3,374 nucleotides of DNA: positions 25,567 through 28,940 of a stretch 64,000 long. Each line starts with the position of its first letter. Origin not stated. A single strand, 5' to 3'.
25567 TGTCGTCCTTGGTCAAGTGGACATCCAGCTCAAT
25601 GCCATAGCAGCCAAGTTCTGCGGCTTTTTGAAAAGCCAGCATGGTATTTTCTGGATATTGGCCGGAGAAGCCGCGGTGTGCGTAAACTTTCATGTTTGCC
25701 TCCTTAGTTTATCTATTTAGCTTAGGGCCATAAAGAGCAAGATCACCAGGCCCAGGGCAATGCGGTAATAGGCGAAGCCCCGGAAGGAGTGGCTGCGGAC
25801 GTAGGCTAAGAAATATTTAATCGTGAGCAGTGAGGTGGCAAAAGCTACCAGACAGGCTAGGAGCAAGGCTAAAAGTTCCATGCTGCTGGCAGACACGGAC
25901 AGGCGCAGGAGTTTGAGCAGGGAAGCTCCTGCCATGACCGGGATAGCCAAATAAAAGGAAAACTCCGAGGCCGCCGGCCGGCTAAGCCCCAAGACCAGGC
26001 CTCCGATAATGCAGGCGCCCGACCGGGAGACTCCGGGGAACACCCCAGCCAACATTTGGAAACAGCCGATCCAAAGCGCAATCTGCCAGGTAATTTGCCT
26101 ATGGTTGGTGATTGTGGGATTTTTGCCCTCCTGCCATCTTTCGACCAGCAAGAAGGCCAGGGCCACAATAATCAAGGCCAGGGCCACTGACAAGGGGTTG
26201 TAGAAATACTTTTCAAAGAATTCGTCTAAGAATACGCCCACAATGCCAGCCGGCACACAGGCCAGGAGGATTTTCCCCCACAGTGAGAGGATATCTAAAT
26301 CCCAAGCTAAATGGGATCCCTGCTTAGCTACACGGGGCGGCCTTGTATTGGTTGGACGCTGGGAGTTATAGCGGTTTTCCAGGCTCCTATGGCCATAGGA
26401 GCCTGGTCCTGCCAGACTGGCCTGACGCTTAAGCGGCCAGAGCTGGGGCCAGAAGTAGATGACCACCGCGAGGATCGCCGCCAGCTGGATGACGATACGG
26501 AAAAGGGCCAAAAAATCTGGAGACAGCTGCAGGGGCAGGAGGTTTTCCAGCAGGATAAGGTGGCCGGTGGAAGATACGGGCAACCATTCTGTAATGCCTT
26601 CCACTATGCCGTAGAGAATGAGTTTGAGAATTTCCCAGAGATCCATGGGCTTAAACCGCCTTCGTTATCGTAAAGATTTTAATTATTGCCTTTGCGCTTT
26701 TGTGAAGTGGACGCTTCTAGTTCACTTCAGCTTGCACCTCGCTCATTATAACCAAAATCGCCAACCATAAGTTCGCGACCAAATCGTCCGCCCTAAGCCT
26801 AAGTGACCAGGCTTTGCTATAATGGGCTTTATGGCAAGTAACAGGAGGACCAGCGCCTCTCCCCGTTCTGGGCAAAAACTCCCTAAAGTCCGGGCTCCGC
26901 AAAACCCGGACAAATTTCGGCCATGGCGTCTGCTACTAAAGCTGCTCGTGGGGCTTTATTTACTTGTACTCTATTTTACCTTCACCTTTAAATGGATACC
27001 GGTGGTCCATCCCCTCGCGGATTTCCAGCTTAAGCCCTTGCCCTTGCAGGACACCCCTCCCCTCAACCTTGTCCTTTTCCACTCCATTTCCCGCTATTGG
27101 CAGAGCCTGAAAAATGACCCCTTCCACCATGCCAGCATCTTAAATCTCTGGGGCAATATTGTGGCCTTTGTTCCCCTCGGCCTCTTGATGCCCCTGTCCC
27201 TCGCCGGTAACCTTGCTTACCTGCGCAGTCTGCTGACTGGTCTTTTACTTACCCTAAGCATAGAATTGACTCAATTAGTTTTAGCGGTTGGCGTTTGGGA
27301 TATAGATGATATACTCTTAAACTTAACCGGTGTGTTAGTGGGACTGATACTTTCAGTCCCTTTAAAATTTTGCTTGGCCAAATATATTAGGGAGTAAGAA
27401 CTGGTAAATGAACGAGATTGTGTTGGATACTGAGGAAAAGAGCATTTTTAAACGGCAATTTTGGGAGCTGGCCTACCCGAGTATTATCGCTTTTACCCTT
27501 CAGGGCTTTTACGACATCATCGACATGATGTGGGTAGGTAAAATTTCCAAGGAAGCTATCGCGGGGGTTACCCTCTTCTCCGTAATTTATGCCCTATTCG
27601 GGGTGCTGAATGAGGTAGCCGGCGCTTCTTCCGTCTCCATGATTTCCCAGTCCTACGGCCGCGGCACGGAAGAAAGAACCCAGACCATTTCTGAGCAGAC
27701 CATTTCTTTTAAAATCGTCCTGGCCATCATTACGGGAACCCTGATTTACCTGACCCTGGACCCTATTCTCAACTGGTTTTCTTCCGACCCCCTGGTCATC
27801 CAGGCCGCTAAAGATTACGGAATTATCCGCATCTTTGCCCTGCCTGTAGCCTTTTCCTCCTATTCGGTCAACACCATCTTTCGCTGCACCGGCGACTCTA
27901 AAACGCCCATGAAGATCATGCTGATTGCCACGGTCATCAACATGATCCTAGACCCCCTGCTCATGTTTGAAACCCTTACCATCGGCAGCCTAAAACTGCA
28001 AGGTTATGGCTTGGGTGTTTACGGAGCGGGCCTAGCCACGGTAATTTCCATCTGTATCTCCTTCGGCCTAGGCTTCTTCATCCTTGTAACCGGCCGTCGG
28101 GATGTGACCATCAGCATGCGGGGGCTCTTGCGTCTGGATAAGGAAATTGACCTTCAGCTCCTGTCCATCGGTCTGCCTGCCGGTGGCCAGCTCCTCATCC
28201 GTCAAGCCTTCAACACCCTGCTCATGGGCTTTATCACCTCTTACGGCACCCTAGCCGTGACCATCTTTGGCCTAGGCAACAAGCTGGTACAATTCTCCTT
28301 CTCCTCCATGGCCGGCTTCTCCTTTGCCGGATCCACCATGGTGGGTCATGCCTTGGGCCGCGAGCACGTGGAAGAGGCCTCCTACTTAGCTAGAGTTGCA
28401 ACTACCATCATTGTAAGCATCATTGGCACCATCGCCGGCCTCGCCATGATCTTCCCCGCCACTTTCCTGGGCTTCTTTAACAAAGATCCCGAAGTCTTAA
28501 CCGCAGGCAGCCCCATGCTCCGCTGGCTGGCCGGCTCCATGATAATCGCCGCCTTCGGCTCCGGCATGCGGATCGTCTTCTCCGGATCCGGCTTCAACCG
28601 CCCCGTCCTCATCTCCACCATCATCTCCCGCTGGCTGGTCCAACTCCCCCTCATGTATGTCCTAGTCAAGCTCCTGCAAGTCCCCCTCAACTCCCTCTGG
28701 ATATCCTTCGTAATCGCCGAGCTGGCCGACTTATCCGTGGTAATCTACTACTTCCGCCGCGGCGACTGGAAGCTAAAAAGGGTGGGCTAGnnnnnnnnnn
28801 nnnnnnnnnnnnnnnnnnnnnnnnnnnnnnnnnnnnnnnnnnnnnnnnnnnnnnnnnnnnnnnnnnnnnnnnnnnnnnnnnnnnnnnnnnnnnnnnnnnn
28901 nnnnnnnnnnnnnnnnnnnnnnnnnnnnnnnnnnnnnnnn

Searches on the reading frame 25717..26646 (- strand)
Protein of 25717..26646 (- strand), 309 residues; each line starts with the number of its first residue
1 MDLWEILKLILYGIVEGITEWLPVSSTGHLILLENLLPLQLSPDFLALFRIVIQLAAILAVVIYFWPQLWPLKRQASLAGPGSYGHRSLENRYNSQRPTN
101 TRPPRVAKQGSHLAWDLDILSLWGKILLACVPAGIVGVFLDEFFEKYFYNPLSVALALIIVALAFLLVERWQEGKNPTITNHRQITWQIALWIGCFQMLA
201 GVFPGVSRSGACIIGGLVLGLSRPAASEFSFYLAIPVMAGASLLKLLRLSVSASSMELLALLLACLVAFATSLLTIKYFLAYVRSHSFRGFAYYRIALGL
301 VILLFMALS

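Call 11: search_protein_families(library=pfam, proteins=[window:25717-26646:-])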
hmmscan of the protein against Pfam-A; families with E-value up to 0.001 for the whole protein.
window:25717-26646:- (309 aa): 1 family
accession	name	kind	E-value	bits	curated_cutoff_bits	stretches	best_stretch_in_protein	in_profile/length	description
PF02673.24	BacA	-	2.6e-78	263.7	33.4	1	10-301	2-257/257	Bacitracin resistance protein BacA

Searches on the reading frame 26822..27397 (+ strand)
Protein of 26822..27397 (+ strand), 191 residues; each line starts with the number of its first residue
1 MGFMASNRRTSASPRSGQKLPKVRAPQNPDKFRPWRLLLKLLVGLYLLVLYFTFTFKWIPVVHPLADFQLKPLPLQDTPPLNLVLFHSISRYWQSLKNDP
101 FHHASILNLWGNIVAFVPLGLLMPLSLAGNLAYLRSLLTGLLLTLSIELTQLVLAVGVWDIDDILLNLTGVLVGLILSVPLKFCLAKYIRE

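Call 11: search_protein_families(library=pfam, proteins=[window:26822-27397:+])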
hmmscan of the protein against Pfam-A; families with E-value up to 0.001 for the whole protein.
window:26822-27397:+ (191 aa): 1 family
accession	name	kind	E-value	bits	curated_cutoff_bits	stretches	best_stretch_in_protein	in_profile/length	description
PF04892.17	VanZ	-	4.8e-22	79.3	30.1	1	45-178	4-122/126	VanZ like family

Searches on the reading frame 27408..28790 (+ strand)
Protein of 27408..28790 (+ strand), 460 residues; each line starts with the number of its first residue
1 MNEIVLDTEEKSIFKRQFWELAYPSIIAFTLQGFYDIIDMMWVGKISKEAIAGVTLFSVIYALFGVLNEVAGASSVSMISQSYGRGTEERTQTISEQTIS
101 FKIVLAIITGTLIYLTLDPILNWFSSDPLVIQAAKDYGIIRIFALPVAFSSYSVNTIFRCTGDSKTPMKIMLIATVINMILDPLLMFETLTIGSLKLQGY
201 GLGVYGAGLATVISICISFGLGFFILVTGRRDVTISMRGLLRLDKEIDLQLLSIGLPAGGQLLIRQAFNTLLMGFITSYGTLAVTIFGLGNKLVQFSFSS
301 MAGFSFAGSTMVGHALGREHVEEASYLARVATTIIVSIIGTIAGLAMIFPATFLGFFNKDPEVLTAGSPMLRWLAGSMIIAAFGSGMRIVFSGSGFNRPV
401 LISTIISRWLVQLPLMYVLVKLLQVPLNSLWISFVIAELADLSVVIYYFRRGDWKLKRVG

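Call 11: search_protein_families(library=pfam, proteins=[window:27408-28790:+])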
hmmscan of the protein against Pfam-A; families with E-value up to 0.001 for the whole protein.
window:27408-28790:+ (460 aa): 1 family
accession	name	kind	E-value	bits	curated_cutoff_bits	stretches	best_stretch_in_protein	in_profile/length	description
PF01554.23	MatE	-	6e-45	153.3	24.9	2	24-184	1-161/161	MatE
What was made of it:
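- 27408..28790 (+): MATE efflux transporter gene (left boundary of the gap). Pfam MatE, E=6e-45 (call 11).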

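Call 12: find_encoding_contigs(protein=window:27408-28790:+, flank=10000, max_places=10)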
Protein window:27408-28790:+ (460 aa): 6 contigs read that carry it; 4 places shown.
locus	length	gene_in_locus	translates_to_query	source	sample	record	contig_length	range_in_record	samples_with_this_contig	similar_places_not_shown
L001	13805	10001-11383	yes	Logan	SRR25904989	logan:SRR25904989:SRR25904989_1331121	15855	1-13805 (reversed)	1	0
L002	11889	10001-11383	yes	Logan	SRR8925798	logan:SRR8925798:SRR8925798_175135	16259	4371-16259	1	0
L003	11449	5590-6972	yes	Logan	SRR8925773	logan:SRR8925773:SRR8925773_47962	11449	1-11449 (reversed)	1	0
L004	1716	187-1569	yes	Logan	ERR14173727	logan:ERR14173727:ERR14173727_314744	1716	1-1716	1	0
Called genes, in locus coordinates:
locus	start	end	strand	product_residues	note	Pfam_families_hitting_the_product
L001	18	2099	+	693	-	PF02922:CBM_48, PF00128:Alpha-amylase, PF02806:Alpha-amylase_C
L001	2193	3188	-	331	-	PF03186:CobD_Cbib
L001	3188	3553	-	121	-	PF02283:CobU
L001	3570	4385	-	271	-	PF02654:CobS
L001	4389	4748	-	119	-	-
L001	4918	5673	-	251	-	PF02283:CobU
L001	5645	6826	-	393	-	PF02277:DBI_PRT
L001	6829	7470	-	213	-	PF13241:NAD_binding_7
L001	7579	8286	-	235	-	PF03009:GDPD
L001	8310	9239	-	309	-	PF02673:BacA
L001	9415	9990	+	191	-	PF04892:VanZ-LLP1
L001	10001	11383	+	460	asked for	PF01554:MatE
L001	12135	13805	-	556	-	?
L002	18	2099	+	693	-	PF02922:CBM_48, PF00128:Alpha-amylase, PF02806:Alpha-amylase_C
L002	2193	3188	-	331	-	PF03186:CobD_Cbib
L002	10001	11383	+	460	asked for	PF01554:MatE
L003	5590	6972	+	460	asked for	PF01554:MatE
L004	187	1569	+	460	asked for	PF01554:MatE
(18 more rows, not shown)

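Call 14: find_homologous_proteins(query=window:27408-28790:+, max_evalue=1e-50)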
Query window:27408-28790:+ (460 aa): 243 proteins with E <= 1e-50 among 8000 candidates; the best 120 are listed.
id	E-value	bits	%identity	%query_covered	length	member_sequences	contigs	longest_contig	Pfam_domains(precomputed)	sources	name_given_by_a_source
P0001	5.9e-289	976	100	100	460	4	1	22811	PF01554.24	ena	-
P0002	9.2e-271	916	91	100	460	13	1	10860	PF01554.24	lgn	-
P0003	2.9e-257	872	87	100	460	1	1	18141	PF01554.24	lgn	-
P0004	3.9e-203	694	70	100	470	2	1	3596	PF01554.24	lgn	-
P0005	1.9e-198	678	67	100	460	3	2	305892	PF01554.24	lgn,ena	-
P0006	1.2e-194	666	67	100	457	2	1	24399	PF01554.24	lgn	-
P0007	1.5e-193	662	66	100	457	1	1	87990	PF01554.24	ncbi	-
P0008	7.2e-191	653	66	100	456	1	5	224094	PF01554.24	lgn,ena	-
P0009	6.6e-189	647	64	100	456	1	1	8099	PF01554.24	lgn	-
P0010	7.3e-185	633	63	99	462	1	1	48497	PF01554.24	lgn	-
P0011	2.5e-164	566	58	98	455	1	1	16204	PF01554.24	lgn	-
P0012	1.4e-163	563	56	98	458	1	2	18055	PF01554.24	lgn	-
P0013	5.2e-161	555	56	98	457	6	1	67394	PF01554.24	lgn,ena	-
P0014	3.9e-159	549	56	98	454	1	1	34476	PF01554.24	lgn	-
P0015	3.8e-153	529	56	97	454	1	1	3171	PF01554.24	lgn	-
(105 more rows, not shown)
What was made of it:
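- Tried and rejected: I first suspected this because the named MATE homologues are Treponema at about 50% identity (call 14).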

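Call 15: find_encoding_contigs(protein=P0002, flank=6000, max_places=3)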
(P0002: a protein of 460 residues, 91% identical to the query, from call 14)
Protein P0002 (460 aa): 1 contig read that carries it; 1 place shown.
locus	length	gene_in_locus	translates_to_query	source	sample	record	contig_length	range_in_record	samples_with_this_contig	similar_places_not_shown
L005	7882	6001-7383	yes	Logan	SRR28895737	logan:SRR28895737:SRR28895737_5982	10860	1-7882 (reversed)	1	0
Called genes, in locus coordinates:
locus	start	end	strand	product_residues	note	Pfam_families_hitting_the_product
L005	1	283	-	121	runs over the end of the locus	PF02283:CobU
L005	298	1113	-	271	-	PF02654:CobS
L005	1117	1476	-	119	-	-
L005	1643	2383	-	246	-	PF02283:CobU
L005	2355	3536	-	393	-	PF02277:DBI_PRT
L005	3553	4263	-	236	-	PF03009:GDPD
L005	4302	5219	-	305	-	PF02673:BacA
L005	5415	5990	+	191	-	PF04892:VanZ-LLP1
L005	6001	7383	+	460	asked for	PF01554:MatE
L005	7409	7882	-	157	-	?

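Call 16: find_encoding_contigs(protein=P0003, flank=6000, max_places=3)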
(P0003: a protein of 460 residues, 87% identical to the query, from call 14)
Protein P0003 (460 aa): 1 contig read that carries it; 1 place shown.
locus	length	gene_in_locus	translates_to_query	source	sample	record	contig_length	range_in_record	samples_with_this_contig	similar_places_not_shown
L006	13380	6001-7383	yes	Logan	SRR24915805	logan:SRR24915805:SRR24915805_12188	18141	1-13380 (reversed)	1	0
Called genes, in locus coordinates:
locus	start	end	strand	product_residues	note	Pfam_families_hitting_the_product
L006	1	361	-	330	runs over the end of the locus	PF03186:CobD_Cbib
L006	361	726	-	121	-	PF02283:CobU (weak)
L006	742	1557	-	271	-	PF02654:CobS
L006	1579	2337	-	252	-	PF02283:CobU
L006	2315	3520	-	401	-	PF02277:DBI_PRT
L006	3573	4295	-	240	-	PF03009:GDPD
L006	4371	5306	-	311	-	PF02673:BacA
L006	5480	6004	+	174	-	PF04892:VanZ-LLP1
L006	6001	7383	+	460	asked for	PF01554:MatE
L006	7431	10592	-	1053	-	PF04313:HSDR_N, PF00270:DEAD, PF04851:ResIII, PF18766:SWI2_SNF2, PF22679:T1R_D3-like, PF12008:EcoR124_C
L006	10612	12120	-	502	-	PF00069:Pkinase, PF07714:PK_Tyr_Ser-Thr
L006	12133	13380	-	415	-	?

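Call 17: find_encoding_contigs(protein=P0005, flank=6000, max_places=3)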
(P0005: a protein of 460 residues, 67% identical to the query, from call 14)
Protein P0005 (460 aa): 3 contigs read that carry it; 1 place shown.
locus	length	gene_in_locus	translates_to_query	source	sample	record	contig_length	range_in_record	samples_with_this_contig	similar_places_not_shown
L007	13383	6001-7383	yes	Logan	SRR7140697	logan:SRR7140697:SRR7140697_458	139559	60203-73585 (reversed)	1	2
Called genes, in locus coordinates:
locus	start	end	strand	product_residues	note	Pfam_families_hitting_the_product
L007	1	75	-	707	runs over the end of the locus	PF00155:Aminotran_1_2, PF01656:CbiA, PF13500:AAA_26 (weak)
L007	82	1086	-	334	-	PF03186:CobD_Cbib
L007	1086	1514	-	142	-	PF02283:CobU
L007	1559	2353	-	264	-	PF02654:CobS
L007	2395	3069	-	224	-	PF02283:CobU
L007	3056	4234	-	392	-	PF02277:DBI_PRT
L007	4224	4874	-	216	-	PF13241:NAD_binding_7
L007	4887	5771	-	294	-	PF02673:BacA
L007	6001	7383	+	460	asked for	PF01554:MatE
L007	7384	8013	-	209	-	PF02570:CbiC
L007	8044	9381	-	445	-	PF01656:CbiA, PF13500:AAA_26 (weak), PF07685:GATase_3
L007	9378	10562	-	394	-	PF00590:TP_methylase, PF03602:Cons_hypoth95 (faint), PF05175:MTS (faint), PF02390:Methyltransf_4 (weak), PF13649:Methyltransf_25, PF13847:Methyltransf_31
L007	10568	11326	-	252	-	PF02571:CbiJ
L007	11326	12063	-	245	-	PF00590:TP_methylase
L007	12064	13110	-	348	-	PF11760:CbiG_N, PF01890:CbiG_C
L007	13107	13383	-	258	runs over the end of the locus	PF00590:TP_methylase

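Call 45: find_encoding_contigs(protein=P0006, flank=6000, max_places=2)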
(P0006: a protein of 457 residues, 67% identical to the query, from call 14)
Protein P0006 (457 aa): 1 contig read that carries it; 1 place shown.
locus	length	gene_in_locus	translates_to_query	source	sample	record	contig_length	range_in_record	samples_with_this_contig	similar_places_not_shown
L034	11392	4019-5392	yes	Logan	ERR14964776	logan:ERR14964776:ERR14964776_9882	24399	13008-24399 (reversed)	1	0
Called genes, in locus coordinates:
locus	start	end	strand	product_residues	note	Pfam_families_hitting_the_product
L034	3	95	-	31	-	?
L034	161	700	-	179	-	PF02357:NusG, PF00467:KOW (faint)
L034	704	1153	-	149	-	PF00584:SecE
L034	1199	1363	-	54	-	PF00471:Ribosomal_L33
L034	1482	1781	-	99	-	PF01503:PRA-PH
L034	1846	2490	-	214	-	PF13241:NAD_binding_7 (weak)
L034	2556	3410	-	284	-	PF02673:BacA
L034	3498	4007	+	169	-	PF04892:VanZ-LLP1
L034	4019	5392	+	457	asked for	PF01554:MatE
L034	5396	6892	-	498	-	PF00370:FGGY_N, PF02782:FGGY_C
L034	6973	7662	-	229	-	PF04172:LrgB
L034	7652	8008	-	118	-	PF03788:LrgA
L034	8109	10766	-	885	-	PF01326:PPDK_N, PF00391:PEP-utilizers, PF02896:PEP-utilizers_C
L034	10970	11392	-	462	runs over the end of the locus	PF28494:GlyRS_ins_1 (weak), PF00587:tRNA-synt_2b, PF03129:HGTP_anticodon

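Call 46: find_encoding_contigs(protein=P0008, flank=6000, max_places=2)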
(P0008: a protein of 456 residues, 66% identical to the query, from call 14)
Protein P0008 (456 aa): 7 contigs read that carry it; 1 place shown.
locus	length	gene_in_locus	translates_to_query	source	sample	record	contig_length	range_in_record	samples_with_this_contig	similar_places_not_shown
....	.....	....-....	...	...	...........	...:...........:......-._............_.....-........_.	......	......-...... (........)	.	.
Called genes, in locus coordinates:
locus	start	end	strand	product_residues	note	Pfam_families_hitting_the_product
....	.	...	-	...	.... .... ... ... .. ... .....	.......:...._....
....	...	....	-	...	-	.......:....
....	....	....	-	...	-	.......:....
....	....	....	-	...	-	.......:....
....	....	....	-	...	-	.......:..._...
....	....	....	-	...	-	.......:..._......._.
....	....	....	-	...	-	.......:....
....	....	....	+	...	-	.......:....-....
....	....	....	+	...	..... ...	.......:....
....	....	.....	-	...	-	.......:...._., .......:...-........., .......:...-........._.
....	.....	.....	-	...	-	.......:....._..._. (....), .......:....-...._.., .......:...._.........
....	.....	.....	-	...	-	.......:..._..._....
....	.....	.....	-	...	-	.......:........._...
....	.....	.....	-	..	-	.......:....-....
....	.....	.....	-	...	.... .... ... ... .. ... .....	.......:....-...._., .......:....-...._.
